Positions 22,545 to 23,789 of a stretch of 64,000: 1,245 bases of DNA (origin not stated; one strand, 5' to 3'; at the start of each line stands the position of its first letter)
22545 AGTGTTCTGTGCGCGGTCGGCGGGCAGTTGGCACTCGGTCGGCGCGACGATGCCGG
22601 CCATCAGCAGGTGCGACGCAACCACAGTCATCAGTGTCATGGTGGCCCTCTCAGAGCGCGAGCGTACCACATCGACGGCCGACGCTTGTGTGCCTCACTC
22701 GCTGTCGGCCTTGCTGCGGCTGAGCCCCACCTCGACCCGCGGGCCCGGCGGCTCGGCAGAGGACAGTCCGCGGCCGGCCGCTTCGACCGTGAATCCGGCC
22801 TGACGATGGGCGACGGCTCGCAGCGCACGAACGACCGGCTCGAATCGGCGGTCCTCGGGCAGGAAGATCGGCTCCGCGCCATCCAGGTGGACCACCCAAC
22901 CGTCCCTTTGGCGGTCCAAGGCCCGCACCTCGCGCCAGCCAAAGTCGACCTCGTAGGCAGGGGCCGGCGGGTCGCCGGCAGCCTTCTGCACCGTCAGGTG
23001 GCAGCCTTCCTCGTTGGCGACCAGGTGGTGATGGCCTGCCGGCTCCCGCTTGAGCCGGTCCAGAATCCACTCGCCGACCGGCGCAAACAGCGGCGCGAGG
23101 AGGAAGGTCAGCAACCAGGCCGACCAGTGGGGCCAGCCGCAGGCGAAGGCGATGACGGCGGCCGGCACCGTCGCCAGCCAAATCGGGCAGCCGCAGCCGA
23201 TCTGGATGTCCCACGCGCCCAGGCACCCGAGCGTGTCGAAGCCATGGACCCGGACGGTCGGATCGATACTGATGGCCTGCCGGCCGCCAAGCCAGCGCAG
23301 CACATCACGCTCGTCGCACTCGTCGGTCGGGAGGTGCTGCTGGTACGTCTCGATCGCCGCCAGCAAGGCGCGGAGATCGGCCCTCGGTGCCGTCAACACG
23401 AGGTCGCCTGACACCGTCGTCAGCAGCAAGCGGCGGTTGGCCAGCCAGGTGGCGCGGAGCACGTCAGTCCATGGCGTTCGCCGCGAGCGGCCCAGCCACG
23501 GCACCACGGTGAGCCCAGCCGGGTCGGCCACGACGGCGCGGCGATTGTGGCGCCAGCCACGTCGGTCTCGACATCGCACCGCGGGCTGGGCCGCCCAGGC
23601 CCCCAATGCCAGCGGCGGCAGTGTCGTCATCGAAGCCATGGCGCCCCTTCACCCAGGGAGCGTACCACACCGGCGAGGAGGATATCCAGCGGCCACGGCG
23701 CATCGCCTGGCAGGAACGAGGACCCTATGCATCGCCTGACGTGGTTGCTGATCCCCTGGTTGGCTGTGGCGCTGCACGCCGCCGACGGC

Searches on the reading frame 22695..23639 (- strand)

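Call 88: search_protein_families(library=pfam, proteins=[window:22695-23639:-], max_evalue=0.001)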
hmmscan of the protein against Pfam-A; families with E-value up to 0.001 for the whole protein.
window:22695-23639:- (314 aa): 1 family
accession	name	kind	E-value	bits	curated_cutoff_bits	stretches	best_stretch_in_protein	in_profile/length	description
PF10756.15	bPH_6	-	0.00012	22.5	22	1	34-82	2-50/73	Bacterial PH domain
